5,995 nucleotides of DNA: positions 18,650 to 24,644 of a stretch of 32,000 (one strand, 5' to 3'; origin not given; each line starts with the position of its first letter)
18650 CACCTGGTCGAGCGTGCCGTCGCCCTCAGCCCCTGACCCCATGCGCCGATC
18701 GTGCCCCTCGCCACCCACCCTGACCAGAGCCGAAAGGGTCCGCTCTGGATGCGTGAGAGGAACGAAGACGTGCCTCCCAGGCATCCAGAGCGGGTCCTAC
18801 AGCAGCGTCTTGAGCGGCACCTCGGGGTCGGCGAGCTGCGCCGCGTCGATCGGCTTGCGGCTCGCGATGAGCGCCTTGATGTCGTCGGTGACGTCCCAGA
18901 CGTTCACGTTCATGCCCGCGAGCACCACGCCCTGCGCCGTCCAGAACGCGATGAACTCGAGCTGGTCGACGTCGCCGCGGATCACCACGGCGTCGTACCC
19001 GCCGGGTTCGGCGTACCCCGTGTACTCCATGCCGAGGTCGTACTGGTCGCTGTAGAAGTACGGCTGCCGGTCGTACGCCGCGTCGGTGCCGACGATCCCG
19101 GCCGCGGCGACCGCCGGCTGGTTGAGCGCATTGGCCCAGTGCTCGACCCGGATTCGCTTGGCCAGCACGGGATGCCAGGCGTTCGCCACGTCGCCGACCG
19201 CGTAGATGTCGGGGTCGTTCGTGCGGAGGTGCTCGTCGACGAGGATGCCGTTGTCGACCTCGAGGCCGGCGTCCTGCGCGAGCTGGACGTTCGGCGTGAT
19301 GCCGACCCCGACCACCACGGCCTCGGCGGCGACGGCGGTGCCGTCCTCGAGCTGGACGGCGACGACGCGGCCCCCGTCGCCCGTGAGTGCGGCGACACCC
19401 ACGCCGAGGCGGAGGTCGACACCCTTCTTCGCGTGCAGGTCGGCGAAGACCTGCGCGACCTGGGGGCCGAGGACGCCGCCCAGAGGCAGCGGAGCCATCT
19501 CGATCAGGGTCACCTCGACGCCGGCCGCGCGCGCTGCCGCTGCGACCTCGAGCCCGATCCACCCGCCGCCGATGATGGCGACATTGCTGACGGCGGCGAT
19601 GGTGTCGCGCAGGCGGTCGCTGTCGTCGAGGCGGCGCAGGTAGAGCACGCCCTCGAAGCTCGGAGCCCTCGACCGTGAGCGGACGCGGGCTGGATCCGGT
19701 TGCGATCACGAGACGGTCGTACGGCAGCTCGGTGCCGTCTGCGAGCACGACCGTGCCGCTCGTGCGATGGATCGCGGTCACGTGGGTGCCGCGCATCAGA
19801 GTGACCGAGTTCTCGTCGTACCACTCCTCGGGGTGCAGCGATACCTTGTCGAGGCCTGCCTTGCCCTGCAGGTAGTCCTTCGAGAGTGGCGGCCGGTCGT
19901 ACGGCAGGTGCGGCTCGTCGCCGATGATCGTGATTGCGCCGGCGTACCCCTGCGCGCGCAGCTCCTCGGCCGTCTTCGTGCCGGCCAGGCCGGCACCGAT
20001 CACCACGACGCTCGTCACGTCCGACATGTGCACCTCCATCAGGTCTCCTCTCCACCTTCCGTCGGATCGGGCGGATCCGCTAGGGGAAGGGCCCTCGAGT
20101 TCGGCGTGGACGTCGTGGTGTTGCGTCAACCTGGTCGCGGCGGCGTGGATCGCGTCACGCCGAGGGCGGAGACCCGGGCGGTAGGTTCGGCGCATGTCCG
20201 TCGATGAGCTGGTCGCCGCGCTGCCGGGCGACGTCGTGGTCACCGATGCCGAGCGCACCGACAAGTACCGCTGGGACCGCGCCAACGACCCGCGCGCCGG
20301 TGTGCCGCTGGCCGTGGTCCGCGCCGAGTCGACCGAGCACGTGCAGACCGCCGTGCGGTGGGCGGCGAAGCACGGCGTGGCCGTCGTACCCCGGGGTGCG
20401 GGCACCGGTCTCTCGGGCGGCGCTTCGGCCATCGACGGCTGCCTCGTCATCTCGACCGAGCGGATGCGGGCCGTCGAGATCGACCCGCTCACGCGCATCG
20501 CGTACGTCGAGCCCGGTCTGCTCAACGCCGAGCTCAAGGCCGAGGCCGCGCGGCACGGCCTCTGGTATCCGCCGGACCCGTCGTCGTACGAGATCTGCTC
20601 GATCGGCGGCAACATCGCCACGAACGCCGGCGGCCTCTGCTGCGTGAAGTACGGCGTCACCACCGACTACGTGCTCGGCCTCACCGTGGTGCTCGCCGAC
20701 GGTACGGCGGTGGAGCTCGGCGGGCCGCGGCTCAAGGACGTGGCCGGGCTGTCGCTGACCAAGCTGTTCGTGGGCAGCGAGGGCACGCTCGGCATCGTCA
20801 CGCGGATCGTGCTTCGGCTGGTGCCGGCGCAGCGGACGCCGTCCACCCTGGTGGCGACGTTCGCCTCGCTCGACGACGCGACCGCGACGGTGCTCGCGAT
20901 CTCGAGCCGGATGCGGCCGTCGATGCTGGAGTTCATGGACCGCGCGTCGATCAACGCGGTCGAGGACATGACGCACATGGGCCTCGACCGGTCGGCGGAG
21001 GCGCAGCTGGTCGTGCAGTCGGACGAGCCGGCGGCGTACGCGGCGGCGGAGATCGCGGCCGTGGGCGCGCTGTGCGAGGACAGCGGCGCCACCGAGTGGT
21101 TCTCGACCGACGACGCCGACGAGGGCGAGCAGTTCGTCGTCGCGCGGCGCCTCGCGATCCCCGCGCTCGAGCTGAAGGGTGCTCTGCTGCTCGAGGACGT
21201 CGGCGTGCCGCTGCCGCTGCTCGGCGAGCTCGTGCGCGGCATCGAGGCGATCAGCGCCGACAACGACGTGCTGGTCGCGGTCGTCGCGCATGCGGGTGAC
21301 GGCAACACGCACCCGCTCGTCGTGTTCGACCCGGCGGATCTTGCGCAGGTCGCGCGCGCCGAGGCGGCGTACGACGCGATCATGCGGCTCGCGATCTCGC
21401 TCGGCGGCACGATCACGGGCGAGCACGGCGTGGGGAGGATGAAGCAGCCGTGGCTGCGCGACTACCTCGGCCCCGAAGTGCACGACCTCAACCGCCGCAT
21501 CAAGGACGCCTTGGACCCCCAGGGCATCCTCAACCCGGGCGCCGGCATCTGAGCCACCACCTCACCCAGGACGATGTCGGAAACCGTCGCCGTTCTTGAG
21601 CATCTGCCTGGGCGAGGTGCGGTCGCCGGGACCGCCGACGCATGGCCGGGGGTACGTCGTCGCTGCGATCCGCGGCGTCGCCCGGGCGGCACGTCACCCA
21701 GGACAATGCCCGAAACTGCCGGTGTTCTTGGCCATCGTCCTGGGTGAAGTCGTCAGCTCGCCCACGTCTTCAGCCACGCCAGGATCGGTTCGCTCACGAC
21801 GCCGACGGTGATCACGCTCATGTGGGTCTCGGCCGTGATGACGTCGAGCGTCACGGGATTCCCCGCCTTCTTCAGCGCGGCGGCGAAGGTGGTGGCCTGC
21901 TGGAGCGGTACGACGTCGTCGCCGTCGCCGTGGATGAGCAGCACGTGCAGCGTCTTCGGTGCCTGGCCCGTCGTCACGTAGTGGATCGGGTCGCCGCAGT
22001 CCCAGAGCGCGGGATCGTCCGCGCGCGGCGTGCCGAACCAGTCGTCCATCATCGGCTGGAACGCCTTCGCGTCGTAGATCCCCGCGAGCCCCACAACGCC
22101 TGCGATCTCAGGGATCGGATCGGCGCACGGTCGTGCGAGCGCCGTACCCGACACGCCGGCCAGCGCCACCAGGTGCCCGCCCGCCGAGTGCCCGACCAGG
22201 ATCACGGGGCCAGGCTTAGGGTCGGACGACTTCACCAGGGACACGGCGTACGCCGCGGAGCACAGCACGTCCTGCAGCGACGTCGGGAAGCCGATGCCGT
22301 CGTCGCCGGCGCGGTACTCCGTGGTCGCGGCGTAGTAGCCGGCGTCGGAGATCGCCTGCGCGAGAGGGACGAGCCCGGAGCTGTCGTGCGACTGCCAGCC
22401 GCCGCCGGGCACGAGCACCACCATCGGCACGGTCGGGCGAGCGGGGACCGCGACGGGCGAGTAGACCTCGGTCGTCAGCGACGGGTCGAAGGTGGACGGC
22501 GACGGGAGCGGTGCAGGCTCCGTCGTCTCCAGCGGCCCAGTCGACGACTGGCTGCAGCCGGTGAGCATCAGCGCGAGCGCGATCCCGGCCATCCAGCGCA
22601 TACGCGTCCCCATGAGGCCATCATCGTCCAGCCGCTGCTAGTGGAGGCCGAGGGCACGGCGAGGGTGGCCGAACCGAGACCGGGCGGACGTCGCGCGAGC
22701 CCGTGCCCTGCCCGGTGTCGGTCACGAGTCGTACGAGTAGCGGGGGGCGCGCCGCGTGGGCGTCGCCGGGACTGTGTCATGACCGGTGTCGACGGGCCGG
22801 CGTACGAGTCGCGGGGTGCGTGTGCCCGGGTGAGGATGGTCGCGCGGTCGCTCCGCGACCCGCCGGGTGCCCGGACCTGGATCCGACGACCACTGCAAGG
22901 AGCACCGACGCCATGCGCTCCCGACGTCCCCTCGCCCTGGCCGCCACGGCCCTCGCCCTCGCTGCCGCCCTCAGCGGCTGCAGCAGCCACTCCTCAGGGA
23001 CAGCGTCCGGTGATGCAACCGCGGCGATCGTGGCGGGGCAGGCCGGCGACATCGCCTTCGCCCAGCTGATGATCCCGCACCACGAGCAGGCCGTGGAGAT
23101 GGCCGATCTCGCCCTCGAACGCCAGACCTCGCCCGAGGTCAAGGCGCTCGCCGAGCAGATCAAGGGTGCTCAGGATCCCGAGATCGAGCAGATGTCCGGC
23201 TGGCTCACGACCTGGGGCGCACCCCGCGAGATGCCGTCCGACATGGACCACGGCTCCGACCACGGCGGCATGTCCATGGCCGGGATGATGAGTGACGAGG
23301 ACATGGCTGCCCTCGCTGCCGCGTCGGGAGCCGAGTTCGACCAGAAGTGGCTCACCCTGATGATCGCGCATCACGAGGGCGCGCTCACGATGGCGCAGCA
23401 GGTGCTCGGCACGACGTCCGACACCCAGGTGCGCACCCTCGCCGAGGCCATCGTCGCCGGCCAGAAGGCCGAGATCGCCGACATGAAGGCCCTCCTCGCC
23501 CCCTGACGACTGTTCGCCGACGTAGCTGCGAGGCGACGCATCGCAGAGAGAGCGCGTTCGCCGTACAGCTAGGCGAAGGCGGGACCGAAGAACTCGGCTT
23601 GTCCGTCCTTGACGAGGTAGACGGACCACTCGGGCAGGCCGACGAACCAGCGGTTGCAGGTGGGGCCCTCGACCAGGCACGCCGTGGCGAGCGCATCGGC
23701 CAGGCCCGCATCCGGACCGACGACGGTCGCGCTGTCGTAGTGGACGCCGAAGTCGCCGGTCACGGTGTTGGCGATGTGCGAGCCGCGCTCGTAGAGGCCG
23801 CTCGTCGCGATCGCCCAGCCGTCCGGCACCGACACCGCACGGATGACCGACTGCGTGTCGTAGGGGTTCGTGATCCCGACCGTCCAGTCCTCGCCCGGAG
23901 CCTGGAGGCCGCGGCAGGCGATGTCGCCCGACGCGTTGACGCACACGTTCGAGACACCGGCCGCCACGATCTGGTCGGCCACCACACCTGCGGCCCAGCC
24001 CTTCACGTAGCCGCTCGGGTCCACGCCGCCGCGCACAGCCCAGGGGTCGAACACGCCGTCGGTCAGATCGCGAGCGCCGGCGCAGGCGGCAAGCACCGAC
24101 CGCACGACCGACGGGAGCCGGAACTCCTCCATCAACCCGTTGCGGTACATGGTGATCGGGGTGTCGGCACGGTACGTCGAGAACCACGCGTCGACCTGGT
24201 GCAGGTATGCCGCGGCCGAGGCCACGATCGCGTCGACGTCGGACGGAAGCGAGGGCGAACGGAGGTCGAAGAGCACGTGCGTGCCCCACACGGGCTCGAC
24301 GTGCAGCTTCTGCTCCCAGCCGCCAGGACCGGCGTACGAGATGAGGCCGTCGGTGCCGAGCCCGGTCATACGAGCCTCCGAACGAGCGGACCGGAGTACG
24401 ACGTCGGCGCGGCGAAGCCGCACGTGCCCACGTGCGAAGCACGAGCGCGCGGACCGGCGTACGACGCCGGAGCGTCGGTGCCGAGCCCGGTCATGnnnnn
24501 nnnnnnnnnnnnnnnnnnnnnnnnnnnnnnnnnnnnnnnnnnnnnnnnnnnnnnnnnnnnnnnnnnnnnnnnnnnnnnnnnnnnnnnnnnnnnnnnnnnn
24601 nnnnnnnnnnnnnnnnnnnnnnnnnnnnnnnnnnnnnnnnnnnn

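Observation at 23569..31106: NOX-type transmembrane reductase operon with three FMN_bind proteins and ApbE: candidate flavin-based trans-envelope electron conduit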

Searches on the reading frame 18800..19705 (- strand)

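Call 49: search_protein_families(library=pfam, proteins=[window:18800-19705:-], max_evalue=0.001)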
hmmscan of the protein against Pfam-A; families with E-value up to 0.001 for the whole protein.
window:18800-19705:- (302 aa): 7 families
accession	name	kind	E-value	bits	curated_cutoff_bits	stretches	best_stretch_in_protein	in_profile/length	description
PF07992.20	Pyr_redox_2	-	5.5e-45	154.4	26.1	1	10-196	109-290/291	Pyridine nucleotide-disulphide oxidoreductase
PF14759.12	Reductase_C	-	8.8e-19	68.2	25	1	216-302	1-85/85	Reductase C-terminal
PF00070.33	Pyr_redox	-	2e-18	67.1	22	1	41-122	1-82/82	Pyridine nucleotide-disulphide oxidoreductase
PF13738.12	Pyr_redox_3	-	0.00017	21.4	30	0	41-171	166-305/305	Pyridine nucleotide-disulphide oxidoreductase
PF01266.30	DAO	-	0.00029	20.9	27.9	0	42-74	2-34/353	FAD dependent oxidoreductase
PF03486.20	HI0933_like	-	0.00053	20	50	0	41-71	2-32/244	HI0933-like protein Rossmann domain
PF13450.12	NAD_binding_8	-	0.00077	20.1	21.9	0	44-77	1-33/68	NAD(P)-binding Rossmann-like domain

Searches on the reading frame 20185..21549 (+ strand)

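Call 49: search_protein_families(library=pfam, proteins=[window:20185-21549:+], max_evalue=0.001)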
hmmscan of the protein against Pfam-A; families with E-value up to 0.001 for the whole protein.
window:20185-21549:+ (455 aa): 2 families
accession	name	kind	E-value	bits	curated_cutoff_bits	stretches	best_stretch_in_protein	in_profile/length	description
PF02913.24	FAD-oxidase_C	-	1.1e-65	222.3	21.2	1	220-452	6-246/248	FAD linked oxidases, C-terminal domain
PF01565.28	FAD_binding_4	-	5.8e-42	143.1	26.4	1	41-179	1-139/139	FAD binding domain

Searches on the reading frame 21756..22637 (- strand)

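Call 49: search_protein_families(library=pfam, proteins=[window:21756-22637:-], max_evalue=0.001)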
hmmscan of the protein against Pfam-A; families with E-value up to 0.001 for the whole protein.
window:21756-22637:- (294 aa): 6 families
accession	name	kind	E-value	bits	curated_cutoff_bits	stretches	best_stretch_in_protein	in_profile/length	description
PF20434.5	BD-FAE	-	4.3e-24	85.7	26.8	1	68-255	11-215/215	BD-FAE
PF00326.27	Peptidase_S9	-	2e-11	44.2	22.6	1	144-292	65-209/213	Prolyl oligopeptidase family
PF12697.13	Abhydrolase_6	-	2e-07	32.4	26.3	1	73-249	1-187/217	Alpha/beta hydrolase family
PF07859.19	Abhydrolase_3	-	4e-06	27.2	25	1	116-273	44-207/210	alpha/beta hydrolase fold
PF12146.15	Hydrolase_4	-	6.6e-06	26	27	0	73-161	7-94/239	Serine aminopeptidase, S33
PF02230.22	Abhydrolase_2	-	0.00078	19.8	23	0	227-274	154-201/217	Phospholipase/Carboxylesterase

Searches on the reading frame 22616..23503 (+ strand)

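Call 49: search_protein_families(library=pfam, proteins=[window:22616-23503:+], max_evalue=0.001)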
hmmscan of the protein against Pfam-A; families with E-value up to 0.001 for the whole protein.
window:22616-23503:+ (296 aa): 2 families
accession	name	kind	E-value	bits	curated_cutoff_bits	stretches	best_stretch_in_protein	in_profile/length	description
PF03713.19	DUF305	-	3.9e-53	180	27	1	145-294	1-151/151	Domain of unknown function (DUF305)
PF13628.12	DUF4142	-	8.2e-11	42.8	27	1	147-290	5-135/138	Domain of unknown function (DUF4142)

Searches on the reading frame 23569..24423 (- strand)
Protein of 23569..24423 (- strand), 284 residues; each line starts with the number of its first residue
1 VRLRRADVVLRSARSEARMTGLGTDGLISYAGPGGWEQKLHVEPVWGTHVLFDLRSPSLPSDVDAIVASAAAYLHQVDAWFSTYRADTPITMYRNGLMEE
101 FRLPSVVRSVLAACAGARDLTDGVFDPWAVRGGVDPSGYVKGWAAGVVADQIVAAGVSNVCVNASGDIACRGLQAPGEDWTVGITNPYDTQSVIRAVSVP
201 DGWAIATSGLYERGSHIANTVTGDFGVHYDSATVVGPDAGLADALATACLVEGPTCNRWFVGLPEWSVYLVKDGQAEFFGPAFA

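Call 3: search_protein_families(library=pfam, proteins=[window:23569-24423:-], max_evalue=0.01)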
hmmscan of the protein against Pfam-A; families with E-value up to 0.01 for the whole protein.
window:23569-24423:- (284 aa): 1 family
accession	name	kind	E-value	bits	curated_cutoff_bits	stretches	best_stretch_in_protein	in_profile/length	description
PF02424.20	ApbE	-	6.7e-30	104.9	25.6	1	134-256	126-250/266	ApbE family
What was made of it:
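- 23569..24369 (-): ApbE-type FAD:protein FMN transferase. It is a short form (266 aa) without a signal peptide, lipobox or hydrophobic segment. The conserved KGW (123), SH (His198) and DALAT (225) motifs are present. Pfam ApbE scores 104.9 bits (call 3).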

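Call 4: search_protein_families(library=ncbifam, proteins=[window:23569-24423:-], max_evalue=0.01)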
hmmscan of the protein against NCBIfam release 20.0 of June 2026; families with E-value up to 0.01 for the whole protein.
window:23569-24423:- (284 aa): 2 families
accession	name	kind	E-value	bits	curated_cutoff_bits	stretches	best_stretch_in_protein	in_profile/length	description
NF007774.0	PRK10461.1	equivalog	3.2e-15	55.9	498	1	134-276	181-332/351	FAD:protein FMN transferase ApbE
NF003322.0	PRK04334.1-2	equivalog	0.0007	18.7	290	1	145-248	98-198/295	hypothetical protein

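Call 20: search_solved_structures(query=window:23569-24369:-, max_evalue=0.001, show_alignments=1)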
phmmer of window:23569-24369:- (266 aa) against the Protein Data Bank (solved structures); distinct sequences matched with E-value up to 0.001: 12.
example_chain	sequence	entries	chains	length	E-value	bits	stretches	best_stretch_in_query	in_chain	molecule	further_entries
6nxi_A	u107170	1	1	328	6.6e-15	58.4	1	116-237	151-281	FAD:protein FMN transferase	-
5mgy_H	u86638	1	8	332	1.2e-14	57.6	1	104-239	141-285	FAD:protein FMN transferase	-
6nxj_A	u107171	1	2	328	9e-14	54.7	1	116-237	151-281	FAD:protein FMN transferase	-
4xgw_A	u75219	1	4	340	4.4e-11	45.9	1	116-257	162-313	FAD:protein FMN transferase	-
2o18_A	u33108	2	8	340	1.4e-10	44.2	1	116-257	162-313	Thiamine biosynthesis lipoprotein apbE | FAD:protein FMN transferase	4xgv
4xgx_A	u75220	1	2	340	1.8e-10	43.8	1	116-257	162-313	FAD:protein FMN transferase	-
3pnd_A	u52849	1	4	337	7.9e-10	41.8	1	116-256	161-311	Thiamine biosynthesis lipoprotein ApbE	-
4xdt_A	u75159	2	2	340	3.9e-07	32.9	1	117-235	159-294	FAD:protein FMN transferase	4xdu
4ifu_A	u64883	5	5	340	5.5e-07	32.4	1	117-235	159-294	FAD:protein FMN transferase | Thiamine biosynthesis lipoprotein ApbE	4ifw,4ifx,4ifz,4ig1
7mgt_A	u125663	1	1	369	6.7e-07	32.1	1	117-235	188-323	FAD:protein FMN transferase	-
1vrm_A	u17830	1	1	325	4.5e-06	29.4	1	116-251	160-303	hypothetical protein TM1553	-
4xdr_A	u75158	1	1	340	7.2e-06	28.8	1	117-235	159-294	FAD:protein FMN transferase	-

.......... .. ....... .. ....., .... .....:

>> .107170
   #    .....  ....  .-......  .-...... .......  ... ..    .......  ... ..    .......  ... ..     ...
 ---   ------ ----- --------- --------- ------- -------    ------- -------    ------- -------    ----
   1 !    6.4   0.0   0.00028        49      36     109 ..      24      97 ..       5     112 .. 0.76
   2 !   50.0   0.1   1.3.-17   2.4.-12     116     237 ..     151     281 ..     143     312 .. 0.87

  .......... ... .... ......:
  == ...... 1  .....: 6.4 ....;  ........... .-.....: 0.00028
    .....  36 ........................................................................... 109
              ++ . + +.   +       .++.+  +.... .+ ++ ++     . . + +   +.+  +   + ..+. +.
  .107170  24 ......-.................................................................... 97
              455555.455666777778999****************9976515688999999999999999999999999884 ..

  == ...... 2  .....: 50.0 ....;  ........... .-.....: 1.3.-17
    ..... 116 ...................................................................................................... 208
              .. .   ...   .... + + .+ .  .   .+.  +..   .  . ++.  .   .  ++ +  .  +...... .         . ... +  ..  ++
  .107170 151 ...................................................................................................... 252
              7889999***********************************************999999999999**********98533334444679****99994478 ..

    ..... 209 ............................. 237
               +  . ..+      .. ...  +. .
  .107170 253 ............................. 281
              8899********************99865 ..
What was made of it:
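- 23569..24369 (-): PDB hits to V. cholerae and other ApbEs show a gap of about 50 aa relative to residues 97-151 of 6nxi (call 20).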

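Call 72: find_homologous_proteins(query=window:23569-24369:-, max_evalue=0.00001)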
Query window:23569-24369:- (266 aa): 2406 proteins with E <= 0.00001 among 7990 candidates; the best 120 are listed.
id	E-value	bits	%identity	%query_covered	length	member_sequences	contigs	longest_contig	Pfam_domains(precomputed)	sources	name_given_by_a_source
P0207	1.1e-177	607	100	100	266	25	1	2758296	PF02424.21,PF27030.1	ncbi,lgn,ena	-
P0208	9.7e-151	519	85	100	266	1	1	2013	PF02424.21,PF27030.1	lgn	-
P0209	4.3e-146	504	83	100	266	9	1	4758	PF02424.21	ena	-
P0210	2.0e-144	498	82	100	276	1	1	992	PF02424.21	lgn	-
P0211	1.4e-135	469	76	100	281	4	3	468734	PF02424.21,PF27030.1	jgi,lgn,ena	jgi:thiamine biosynthesis lipoprotein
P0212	8.5e-135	467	77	99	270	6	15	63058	PF02424.21,PF27030.1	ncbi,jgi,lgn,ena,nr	ncbi:MAG: FAD:protein FMN transferase [Actinobacteria bacterium]|jgi:thiamine biosynthesis lipoprote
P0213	1.2e-129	450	78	100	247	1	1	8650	PF02424.21,PF27030.1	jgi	jgi:thiamine biosynthesis lipoprotein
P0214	3.9e-129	448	74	99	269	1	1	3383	PF02424.21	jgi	jgi:thiamine biosynthesis lipoprotein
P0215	5.9e-129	447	95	77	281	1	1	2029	PF02424.21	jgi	jgi:FAD:protein FMN transferase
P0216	3.2e-126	438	73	97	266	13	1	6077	PF02424.21,PF27030.1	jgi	jgi:thiamine biosynthesis lipoprotein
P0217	7.7e-126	437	73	97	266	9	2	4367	PF02424.21,PF27030.1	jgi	jgi:thiamine biosynthesis lipoprotein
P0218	2.1e-124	433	73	97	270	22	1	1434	PF02424.21,PF27030.1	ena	-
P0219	1.0e-122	427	71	98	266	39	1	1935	PF02424.21,PF27030.1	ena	-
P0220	2.2e-121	423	71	97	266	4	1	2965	PF02424.21,PF27030.1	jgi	jgi:thiamine biosynthesis lipoprotein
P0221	4.7e-121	422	71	97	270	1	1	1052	PF02424.21,PF27030.1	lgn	-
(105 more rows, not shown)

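Call 73: find_encoding_contigs(protein=P0207, flank=10000, max_places=2)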
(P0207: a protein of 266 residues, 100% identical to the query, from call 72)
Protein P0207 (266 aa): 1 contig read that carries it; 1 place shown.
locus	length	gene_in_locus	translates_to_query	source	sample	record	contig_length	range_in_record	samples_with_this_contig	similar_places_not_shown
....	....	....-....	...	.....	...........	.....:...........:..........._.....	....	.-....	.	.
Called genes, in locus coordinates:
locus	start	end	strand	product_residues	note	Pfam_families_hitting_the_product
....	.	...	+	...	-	?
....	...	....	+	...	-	-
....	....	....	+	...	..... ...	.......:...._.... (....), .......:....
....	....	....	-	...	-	?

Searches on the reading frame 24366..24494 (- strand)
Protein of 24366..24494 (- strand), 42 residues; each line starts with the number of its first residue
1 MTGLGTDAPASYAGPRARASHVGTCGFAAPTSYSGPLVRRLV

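Call 83: search_protein_families(library=pfam, proteins=[window:24366-24494:-], max_evalue=10)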
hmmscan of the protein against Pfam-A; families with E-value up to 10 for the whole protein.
window:24366-24494:- (42 aa): 0 families
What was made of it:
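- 24366..24494 (-): 42-codon ORF (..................) created by a 125-bp partial tandem duplication of the apbE 5' end. It sits 1 nt after the P4 stop and overlaps the apbE start (ATGA). It has no Pfam hit (call 83).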
